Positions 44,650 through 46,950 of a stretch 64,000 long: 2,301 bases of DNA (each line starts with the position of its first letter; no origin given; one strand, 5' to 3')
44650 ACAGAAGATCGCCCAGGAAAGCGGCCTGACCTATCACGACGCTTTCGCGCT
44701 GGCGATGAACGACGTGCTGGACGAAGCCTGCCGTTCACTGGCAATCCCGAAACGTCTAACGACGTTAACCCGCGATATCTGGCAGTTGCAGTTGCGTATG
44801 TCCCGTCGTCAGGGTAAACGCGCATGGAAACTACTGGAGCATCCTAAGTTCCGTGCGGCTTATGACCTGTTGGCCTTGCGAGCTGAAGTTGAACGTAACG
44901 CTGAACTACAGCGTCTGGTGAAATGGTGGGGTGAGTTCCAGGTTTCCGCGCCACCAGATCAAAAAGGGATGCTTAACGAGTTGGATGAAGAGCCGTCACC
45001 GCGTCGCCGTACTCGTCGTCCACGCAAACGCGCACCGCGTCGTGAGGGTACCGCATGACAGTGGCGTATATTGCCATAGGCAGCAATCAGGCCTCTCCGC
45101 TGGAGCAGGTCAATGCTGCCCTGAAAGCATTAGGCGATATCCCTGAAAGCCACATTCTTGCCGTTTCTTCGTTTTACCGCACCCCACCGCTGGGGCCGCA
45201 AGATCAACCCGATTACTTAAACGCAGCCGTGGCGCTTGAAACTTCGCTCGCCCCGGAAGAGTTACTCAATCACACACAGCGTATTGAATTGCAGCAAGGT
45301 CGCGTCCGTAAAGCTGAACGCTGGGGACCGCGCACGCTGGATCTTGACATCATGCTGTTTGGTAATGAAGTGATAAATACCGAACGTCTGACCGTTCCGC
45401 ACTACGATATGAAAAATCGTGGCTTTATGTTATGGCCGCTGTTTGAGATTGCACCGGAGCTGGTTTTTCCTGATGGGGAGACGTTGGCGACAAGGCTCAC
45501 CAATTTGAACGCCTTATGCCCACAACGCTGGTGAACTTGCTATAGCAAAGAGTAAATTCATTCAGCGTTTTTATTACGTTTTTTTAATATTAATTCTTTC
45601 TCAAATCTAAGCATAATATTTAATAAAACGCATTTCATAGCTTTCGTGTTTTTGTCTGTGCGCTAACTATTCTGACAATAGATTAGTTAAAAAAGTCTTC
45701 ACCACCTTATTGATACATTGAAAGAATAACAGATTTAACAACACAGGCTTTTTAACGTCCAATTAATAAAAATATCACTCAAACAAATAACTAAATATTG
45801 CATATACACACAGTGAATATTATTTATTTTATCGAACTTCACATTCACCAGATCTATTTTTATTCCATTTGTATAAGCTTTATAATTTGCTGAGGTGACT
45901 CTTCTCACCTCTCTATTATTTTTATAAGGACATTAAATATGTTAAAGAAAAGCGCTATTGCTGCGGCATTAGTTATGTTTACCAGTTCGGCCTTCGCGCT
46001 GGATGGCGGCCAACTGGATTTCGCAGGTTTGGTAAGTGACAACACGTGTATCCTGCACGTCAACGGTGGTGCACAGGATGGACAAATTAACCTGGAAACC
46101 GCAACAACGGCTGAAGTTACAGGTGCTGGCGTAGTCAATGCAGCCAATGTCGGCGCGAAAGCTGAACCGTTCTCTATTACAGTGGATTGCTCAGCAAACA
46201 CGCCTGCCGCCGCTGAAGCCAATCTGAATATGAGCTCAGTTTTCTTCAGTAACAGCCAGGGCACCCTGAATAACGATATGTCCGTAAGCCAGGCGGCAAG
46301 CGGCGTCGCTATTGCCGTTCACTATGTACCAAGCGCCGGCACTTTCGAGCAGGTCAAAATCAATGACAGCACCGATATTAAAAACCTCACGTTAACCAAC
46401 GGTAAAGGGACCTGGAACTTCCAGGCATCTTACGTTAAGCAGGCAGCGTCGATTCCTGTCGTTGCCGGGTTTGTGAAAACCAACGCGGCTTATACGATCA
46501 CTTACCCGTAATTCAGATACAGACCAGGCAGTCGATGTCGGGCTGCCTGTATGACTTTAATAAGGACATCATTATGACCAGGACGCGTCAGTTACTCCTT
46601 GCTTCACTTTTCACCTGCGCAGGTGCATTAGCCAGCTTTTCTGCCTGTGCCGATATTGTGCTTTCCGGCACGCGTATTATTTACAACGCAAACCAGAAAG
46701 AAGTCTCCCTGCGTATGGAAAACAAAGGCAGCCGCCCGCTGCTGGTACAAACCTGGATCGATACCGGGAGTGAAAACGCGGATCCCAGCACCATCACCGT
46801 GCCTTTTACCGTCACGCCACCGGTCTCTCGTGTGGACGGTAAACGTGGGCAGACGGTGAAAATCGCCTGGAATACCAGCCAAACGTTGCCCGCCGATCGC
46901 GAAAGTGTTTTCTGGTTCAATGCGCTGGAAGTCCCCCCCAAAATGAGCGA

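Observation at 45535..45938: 404-bp AT-rich leader upstream of yadN with a perfect 7-bp inverted repeat next to the start codon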

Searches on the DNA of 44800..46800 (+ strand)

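Call 3: search_dna_similar(query=window:45535-45938:+, collection=ecoli_genomes, mode=near, max_rows=20, rows=spread)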
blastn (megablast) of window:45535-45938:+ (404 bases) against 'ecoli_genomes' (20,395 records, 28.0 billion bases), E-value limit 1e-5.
Records with a match: 8; places in all: 9; records where one place covers at least 80% of the query: 8.
Genomes with a match: 8 of 5426; with a place that covers at least 80% of the query: 8. Places per genome that has any: lowest 1, median 1, highest 2. On chromosomes: 9 places; on plasmids: 0.
Best place of each record, by identity: >=99% 7; 90-95% 1.
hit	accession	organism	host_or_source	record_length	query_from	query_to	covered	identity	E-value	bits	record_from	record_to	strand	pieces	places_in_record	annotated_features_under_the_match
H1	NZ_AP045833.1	Escherichia coli strain wlxctx60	Ursus thibetanus japonicus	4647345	1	404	100%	100.0%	0e+0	747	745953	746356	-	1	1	none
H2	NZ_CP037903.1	Escherichia coli strain LHM10-1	pig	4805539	1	404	100%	99.8%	0e+0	741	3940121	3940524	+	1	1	none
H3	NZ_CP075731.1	Escherichia coli strain CP52E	Homo sapiens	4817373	1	404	100%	99.8%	0e+0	741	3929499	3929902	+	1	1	none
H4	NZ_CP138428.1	Escherichia coli strain 6EVA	Homo sapiens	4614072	1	404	100%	99.8%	0e+0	741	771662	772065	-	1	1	none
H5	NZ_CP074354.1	Escherichia coli strain XJ5.2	bovine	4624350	1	404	100%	99.5%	0e+0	736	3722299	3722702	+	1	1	none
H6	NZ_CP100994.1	Escherichia coli strain ET201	Hoplobatrachus rugulosus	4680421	1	404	100%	99.5%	0e+0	736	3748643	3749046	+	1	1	none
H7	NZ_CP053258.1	Escherichia coli strain GF4-3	Guinea fowl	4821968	1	404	100%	93.3%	1e-167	597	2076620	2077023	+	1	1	none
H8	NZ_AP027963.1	Escherichia coli strain VE-T9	-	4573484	73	404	82%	100.0%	1e-172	614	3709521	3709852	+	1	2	none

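Call 5: search_rna_families(source=window, start=44800, end=46800, threshold=evalue, max_evalue=5)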
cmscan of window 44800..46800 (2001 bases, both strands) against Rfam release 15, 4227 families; matches with E-value up to 5: 2.
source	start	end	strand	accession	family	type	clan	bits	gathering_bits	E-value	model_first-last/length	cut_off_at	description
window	45883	45941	+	RF03084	DUF2815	Gene; sRNA;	-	18.6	41.2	3.2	1-62/62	no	DUF2815 RNA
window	45516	45600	-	RF03099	RAGATH-23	Gene; sRNA;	-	17.7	92.6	3.3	1-99/99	no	RAGATH-23 RNA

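Call 7: get_annotated_region(hit=H1, flank=9000)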
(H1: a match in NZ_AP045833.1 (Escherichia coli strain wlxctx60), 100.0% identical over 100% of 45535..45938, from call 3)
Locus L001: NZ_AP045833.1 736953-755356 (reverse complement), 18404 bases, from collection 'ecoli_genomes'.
description: Escherichia coli strain wlxctx60 chromosome, complete genome
organism: Escherichia coli strain wlxctx60 (NCBI taxid 562)
replicon: chromosome; assembly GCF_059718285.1
host: Ursus thibetanus japonicus; source: feces; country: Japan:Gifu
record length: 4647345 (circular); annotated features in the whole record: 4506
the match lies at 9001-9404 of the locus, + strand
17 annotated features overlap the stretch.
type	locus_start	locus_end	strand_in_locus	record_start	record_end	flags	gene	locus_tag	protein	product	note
CDS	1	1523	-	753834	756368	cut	mrcB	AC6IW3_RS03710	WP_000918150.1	bifunctional glycosyl transferase/transpeptidase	-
CDS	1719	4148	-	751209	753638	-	hrpB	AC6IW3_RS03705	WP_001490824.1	ATP-dependent helicase HrpB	-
CDS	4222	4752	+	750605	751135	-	thpR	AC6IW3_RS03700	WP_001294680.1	RNA 2',3'-cyclic phosphodiesterase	-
CDS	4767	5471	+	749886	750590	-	sfsA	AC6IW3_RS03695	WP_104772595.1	DNA/RNA nuclease SfsA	-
CDS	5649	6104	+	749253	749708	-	dksA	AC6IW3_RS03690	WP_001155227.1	RNA polymerase-binding protein DksA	-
CDS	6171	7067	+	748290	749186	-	gluQRS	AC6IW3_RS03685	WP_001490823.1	tRNA glutamyl-Q(34) synthetase GluQRS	-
CDS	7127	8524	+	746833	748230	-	pcnB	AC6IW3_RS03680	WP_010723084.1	polynucleotide adenylyltransferase PcnB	-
CDS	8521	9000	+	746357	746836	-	folK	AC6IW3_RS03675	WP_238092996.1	2-amino-4-hydroxy-6-hydroxymethyldihydropteridine diphosphokinase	-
CDS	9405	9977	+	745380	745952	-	-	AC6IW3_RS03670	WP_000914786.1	fimbrial protein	-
CDS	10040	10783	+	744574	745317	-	-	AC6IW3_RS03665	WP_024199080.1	fimbrial chaperone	-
CDS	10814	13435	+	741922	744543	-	-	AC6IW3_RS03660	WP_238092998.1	outer membrane usher protein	-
CDS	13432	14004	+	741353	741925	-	-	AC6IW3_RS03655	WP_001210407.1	fimbrial protein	-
CDS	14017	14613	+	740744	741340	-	-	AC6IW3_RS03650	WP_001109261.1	fimbrial protein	-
CDS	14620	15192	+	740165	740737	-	-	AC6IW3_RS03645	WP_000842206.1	fimbrial-like protein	-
CDS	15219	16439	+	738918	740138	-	-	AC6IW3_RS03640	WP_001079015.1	fimbrial protein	-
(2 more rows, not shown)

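Call 8: get_annotated_region(hit=H7, flank=3000)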
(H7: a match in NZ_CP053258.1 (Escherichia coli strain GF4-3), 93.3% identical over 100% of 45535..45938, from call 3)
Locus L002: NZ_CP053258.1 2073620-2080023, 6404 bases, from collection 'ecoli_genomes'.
description: Escherichia coli strain GF4-3 chromosome, complete genome
organism: Escherichia coli strain GF4-3 (NCBI taxid 562)
replicon: chromosome; assembly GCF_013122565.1
host: Guinea fowl; source: Caecum; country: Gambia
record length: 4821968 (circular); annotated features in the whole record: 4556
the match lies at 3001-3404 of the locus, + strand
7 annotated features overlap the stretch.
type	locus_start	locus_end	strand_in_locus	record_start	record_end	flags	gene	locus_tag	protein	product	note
CDS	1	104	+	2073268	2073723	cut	dksA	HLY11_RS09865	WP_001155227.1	RNA polymerase-binding protein DksA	-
CDS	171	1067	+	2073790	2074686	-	gluQRS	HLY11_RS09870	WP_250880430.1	tRNA glutamyl-Q(34) synthetase GluQRS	-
CDS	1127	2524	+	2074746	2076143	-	pcnB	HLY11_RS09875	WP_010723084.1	polynucleotide adenylyltransferase PcnB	-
CDS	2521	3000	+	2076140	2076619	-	folK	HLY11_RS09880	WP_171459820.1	2-amino-4-hydroxy-6-hydroxymethyldihydropteridine diphosphokinase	-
CDS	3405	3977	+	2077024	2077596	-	-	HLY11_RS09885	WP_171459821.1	fimbrial protein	-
CDS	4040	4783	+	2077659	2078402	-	-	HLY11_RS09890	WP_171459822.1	fimbrial chaperone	-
CDS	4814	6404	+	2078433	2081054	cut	-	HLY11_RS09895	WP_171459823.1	outer membrane usher protein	-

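Call 10: search_dna_similar(query=window:45535-45938:+, collection=ecoli_genomes, mode=distant, max_rows=30, rows=spread)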
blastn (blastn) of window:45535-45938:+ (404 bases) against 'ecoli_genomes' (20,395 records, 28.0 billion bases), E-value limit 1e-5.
Records with a match: 8; places in all: 9; records where one place covers at least 80% of the query: 8.
Genomes with a match: 8 of 5426; with a place that covers at least 80% of the query: 8. Places per genome that has any: lowest 1, median 1, highest 2. On chromosomes: 9 places; on plasmids: 0.
Best place of each record, by identity: >=99% 7; 90-95% 1.
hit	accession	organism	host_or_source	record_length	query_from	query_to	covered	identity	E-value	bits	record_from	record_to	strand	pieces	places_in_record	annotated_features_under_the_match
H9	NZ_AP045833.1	Escherichia coli strain wlxctx60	Ursus thibetanus japonicus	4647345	1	404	100%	100.0%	0e+0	729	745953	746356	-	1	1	none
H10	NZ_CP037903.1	Escherichia coli strain LHM10-1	pig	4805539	1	404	100%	99.8%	0e+0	725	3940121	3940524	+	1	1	none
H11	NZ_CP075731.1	Escherichia coli strain CP52E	Homo sapiens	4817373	1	404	100%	99.8%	0e+0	725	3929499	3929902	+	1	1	none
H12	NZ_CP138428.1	Escherichia coli strain 6EVA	Homo sapiens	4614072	1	404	100%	99.8%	0e+0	725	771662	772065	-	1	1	none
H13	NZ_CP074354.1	Escherichia coli strain XJ5.2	bovine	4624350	1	404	100%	99.5%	0e+0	720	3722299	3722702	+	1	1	none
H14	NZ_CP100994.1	Escherichia coli strain ET201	Hoplobatrachus rugulosus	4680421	1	404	100%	99.5%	0e+0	720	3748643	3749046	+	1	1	none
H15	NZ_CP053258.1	Escherichia coli strain GF4-3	Guinea fowl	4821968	1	404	100%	93.3%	7e-169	602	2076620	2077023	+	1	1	none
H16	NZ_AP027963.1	Escherichia coli strain VE-T9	-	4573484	73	404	82%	100.0%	2e-168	600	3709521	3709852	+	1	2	none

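Call 40: search_dna_similar(query=L011:1040-1215:+, collection=ecoli_genomes, mode=distant, max_rows=15, rows=spread)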
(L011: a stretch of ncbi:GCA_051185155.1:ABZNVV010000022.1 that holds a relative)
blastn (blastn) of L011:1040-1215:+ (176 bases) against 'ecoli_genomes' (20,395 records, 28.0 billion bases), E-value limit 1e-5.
Records with a match: 15; places in all: 15; records where one place covers at least 80% of the query: 15.
Genomes with a match: 15 of 5426; with a place that covers at least 80% of the query: 15. Places per genome that has any: lowest 1, median 1, highest 1. On chromosomes: 15 places; on plasmids: 0.
Best place of each record, by identity: >=99% 3; 95-99% 1; 90-95% 11.
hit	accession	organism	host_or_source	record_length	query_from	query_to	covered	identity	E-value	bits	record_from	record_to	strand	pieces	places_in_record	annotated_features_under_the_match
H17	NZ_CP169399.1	Escherichia coli strain MFDS1022581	Animal source foods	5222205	1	176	100%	100.0%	5e-84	318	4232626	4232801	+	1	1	fimbrial protein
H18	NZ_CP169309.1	Escherichia coli strain MFDS1019527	cattle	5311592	1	176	100%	100.0%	5e-84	318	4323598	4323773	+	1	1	fimbrial protein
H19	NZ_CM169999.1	Escherichia coli strain N96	Tibetan Pig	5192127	1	176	100%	100.0%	5e-84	318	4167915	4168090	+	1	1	fimbrial protein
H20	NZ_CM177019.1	Escherichia coli strain RMDEC465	Homo sapiens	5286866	1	176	100%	96.0%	3e-74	287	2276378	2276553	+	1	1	fimbrial protein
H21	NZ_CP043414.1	Escherichia coli strain EC42405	bovine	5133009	1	176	100%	92.0%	6e-64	251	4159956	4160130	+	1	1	fimbrial protein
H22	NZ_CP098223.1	Escherichia coli strain Z0117EC0005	Canis lupus familiaris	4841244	1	176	100%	92.0%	6e-64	251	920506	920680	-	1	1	fimbrial protein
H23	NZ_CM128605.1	Escherichia coli strain E200086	Homo sapiens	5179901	1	176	100%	92.0%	6e-64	251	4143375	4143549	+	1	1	fimbrial protein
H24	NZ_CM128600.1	Escherichia coli strain E400634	Homo sapiens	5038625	1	176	100%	92.0%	6e-64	251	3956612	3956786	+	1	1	fimbrial protein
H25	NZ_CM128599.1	Escherichia coli strain E500002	Homo sapiens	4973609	1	176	100%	92.0%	6e-64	251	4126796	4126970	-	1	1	fimbrial protein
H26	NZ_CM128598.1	Escherichia coli strain E600003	Homo sapiens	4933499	1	176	100%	92.0%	6e-64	251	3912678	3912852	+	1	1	fimbrial protein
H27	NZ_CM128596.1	Escherichia coli strain 100117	Homo sapiens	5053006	1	176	100%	92.0%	6e-64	251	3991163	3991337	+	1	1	fimbrial protein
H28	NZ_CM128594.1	Escherichia coli strain 100248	Homo sapiens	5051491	1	176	100%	92.0%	6e-64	251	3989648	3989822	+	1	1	fimbrial protein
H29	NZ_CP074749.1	Escherichia coli strain R32_14_1F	goat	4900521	1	176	100%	92.0%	6e-64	251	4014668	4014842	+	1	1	fimbrial protein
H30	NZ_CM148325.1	Escherichia coli strain 24A16CRGN010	Homo sapiens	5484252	1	176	100%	92.0%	6e-64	251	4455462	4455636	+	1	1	fimbrial protein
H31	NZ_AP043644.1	Escherichia coli strain AST85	Homo sapiens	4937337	1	176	100%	92.0%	6e-64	251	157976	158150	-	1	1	fimbrial protein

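Call 44: get_annotated_region(hit=H21, flank=600)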
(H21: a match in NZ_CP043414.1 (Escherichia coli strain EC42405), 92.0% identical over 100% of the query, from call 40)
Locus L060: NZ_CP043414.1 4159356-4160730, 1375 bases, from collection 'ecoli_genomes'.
description: Escherichia coli strain EC42405 chromosome, complete genome
organism: Escherichia coli strain EC42405 (NCBI taxid 562)
replicon: chromosome; assembly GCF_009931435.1
host: bovine; source: missing; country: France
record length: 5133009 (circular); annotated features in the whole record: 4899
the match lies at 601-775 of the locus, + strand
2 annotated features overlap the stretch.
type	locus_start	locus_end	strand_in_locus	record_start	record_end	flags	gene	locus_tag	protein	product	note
CDS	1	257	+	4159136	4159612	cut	folK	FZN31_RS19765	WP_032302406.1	2-amino-4-hydroxy-6-hydroxymethyldihydropteridine diphosphokinase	-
CDS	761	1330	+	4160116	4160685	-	-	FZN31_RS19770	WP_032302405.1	fimbrial protein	-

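Call 45: get_annotated_region(hit=H20, flank=600)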
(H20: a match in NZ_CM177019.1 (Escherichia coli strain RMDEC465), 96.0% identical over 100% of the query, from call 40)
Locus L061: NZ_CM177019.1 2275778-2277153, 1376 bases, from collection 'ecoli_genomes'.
description: Escherichia coli strain RMDEC465 chromosome, whole genome shotgun sequence
organism: Escherichia coli strain RMDEC465 (NCBI taxid 562)
replicon: chromosome; assembly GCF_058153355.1
host: Homo sapiens; source: stool; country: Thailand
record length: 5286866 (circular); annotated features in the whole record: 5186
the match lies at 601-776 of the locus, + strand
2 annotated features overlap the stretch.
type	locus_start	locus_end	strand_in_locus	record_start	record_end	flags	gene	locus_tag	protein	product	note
CDS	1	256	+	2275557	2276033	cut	folK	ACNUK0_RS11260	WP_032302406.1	2-amino-4-hydroxy-6-hydroxymethyldihydropteridine diphosphokinase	-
CDS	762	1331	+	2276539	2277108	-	-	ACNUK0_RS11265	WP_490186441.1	fimbrial protein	-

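Call 65: get_annotated_region(hit=H8, flank=2500)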
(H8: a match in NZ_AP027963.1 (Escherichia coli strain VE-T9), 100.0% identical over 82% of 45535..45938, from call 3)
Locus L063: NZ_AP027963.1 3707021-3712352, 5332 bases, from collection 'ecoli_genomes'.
description: Escherichia coli strain VE-T9 chromosome, complete genome
organism: Escherichia coli strain VE-T9 (NCBI taxid 562)
replicon: chromosome; assembly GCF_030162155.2
host: -; source: -; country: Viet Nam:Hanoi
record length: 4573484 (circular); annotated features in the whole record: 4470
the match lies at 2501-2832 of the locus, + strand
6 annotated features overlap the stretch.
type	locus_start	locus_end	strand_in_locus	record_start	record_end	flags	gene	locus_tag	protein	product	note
CDS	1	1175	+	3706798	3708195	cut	pcnB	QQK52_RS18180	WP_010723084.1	polynucleotide adenylyltransferase PcnB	-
CDS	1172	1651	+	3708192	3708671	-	folK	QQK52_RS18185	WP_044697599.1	2-amino-4-hydroxy-6-hydroxymethyldihydropteridine diphosphokinase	-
CDS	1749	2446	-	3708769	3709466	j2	-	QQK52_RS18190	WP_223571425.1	IS1 family transposase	programmed frameshift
CDS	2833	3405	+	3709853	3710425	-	-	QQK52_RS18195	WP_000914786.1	fimbrial protein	-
CDS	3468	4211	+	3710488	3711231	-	-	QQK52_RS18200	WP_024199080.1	fimbrial chaperone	-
CDS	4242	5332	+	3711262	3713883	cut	-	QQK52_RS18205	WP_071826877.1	outer membrane usher protein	-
